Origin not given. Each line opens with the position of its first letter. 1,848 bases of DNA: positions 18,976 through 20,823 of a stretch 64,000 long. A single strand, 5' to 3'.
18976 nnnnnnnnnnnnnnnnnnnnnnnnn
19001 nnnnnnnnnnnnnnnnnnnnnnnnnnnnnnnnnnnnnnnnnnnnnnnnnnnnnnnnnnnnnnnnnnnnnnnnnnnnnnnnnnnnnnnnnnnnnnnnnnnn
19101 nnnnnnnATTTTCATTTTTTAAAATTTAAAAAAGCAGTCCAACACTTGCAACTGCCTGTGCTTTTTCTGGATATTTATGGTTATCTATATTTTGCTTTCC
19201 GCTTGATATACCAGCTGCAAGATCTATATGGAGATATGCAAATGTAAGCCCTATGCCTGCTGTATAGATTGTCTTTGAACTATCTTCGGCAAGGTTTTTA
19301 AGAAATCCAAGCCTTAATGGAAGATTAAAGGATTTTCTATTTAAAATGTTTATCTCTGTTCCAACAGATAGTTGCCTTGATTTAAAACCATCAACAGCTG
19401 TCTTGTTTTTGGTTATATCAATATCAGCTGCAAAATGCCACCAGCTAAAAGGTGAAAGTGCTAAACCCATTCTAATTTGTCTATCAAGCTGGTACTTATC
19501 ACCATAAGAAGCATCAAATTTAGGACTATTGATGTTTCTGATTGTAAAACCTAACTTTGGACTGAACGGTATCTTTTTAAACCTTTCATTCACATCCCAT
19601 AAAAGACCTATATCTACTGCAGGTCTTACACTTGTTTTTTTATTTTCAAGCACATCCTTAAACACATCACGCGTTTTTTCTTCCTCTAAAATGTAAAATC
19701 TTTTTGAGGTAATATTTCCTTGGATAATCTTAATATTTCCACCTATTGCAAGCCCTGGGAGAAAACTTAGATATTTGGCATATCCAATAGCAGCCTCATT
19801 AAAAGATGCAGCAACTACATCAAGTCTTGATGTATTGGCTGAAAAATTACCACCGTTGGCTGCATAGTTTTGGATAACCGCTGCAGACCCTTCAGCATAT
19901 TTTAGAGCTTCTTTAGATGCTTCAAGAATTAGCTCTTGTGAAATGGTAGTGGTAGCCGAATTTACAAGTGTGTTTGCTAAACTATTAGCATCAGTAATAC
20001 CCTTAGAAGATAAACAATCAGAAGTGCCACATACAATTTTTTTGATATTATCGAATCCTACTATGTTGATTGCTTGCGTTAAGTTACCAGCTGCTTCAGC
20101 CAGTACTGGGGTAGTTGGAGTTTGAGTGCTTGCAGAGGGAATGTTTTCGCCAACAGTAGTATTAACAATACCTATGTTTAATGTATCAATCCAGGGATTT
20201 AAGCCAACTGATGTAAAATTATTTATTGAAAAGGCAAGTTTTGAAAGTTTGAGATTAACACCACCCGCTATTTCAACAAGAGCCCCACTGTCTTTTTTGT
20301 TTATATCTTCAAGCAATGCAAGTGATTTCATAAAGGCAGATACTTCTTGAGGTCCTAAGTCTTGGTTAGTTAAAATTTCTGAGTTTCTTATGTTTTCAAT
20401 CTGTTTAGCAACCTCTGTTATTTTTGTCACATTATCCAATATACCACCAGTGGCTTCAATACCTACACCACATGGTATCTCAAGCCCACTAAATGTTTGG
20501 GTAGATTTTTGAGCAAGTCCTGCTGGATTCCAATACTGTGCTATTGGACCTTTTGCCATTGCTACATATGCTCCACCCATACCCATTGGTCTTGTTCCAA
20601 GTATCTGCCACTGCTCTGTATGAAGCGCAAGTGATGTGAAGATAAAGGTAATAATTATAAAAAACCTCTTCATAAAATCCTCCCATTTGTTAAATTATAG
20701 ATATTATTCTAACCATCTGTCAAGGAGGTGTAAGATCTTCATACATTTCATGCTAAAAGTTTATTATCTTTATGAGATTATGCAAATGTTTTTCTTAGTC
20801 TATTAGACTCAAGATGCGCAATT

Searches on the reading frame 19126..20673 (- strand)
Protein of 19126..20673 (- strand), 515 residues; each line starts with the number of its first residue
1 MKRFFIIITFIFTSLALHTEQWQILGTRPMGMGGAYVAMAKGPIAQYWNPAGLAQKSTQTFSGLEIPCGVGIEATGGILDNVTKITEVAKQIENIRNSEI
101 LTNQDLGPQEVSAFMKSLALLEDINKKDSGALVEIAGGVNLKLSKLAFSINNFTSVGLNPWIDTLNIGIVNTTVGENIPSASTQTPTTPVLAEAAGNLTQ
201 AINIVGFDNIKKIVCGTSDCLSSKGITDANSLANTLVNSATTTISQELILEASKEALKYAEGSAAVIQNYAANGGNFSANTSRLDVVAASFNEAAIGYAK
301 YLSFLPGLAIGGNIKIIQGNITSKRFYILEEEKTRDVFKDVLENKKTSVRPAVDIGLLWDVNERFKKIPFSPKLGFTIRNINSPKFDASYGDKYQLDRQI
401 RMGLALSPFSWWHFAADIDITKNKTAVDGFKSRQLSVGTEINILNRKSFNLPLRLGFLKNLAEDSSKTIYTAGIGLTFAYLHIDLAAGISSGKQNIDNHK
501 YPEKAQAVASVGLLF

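Call 55: search_protein_families(library=pfam, proteins=[window:19126-20673:-], max_evalue=0.00001)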
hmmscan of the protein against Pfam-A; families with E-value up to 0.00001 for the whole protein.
window:19126-20673:- (515 aa): 1 family
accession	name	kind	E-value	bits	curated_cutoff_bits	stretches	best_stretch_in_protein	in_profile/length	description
PF13729.12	TraF_2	-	1.4e-20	74.1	25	1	47-419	2-264/264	F plasmid transfer operon, TraF, protein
